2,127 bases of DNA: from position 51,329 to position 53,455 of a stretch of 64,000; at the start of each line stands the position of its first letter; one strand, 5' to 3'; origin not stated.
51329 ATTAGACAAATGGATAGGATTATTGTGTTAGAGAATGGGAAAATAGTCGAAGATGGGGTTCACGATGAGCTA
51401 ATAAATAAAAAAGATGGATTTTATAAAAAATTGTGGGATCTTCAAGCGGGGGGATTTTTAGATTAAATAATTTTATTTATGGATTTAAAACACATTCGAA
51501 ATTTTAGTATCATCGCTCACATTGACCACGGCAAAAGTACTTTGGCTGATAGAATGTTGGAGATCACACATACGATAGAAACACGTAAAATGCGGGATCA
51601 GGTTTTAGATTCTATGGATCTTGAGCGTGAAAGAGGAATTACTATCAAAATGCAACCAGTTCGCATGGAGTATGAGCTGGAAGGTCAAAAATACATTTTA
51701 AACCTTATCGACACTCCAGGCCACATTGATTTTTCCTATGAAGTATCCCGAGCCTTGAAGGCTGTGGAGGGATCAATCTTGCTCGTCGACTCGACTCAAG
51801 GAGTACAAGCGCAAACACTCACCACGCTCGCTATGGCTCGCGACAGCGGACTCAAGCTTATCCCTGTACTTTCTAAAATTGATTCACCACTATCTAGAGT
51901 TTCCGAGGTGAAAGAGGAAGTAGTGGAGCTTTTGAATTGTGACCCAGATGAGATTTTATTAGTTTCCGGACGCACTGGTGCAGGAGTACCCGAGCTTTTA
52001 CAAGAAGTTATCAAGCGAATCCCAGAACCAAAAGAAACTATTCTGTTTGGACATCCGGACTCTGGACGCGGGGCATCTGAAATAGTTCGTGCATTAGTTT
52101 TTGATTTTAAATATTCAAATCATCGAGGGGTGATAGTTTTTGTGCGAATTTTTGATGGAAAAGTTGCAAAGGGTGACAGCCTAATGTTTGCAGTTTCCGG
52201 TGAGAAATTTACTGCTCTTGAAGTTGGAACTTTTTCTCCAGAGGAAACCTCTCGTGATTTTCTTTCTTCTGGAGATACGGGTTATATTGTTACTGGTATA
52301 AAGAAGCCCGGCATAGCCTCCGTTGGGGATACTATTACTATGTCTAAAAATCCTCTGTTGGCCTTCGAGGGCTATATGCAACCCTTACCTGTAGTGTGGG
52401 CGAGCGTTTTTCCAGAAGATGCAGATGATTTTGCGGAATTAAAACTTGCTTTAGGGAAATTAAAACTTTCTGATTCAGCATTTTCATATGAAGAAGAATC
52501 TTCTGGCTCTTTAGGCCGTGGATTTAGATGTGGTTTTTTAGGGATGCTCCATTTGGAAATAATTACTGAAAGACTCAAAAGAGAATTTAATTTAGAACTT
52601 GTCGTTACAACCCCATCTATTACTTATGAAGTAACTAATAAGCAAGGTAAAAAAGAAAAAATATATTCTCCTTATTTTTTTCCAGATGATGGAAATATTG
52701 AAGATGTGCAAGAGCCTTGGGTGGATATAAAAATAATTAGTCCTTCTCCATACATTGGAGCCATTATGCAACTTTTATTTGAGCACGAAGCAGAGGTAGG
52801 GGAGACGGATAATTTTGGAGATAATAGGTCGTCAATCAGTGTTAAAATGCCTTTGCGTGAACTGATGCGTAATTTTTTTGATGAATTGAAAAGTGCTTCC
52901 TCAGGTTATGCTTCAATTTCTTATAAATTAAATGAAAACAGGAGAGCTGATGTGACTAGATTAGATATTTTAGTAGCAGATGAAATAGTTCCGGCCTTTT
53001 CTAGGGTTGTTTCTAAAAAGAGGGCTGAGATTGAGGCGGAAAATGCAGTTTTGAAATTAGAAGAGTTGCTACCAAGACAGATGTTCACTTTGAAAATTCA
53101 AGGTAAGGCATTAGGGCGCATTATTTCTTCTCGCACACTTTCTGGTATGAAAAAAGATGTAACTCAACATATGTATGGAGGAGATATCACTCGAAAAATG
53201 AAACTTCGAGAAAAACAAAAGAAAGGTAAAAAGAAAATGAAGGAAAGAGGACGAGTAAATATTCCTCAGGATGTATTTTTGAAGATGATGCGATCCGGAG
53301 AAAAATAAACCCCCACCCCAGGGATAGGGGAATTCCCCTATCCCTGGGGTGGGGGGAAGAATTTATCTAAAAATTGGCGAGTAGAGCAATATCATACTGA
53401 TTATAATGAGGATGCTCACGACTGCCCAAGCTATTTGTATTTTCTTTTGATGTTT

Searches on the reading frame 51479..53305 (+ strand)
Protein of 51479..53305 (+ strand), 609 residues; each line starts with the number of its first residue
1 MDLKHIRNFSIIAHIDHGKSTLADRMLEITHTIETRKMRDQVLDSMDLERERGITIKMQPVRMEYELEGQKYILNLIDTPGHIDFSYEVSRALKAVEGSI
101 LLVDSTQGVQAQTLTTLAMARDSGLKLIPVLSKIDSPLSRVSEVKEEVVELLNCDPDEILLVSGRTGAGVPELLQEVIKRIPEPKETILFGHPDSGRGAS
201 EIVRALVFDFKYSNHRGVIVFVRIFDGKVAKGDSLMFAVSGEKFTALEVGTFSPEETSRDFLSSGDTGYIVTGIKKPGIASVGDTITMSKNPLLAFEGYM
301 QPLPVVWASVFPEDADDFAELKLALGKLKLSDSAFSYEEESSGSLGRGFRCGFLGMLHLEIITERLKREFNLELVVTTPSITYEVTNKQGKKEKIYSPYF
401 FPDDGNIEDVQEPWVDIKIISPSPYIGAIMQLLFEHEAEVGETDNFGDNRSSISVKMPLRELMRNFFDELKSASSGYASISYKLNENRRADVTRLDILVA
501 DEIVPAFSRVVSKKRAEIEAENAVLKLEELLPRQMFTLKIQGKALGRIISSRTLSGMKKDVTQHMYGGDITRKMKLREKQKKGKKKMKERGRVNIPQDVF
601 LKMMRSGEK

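Call 70: search_protein_families(library=pfam, proteins=[window:51479-53305:+])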
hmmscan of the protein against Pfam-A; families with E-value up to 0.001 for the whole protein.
window:51479-53305:+ (609 aa): 6 families
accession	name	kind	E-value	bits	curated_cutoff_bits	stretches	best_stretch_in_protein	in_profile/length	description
PF00009.33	GTP_EFTU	-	5.5e-52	176.5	26.5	1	4-182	1-187/188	Elongation factor Tu GTP binding domain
PF06421.17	LepA_C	-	8.5e-32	109.9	29.7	1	501-604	3-106/107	GTP-binding protein LepA C-terminus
PF00679.30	EFG_C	-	1.8e-16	60.4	27.9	1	410-486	2-77/89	Elongation factor G C-terminus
PF03144.31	GTP_EFTU_D2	-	4.3e-09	37.1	30.3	1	217-287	1-73/73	Elongation factor Tu domain 2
PF14492.12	EFG_III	-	4e-07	30.4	27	1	302-376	2-73/75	Elongation Factor G, domain III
PF22042.2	EF-G_D2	-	0.00023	21.6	27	1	204-245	3-42/84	Elongation factor G domain 2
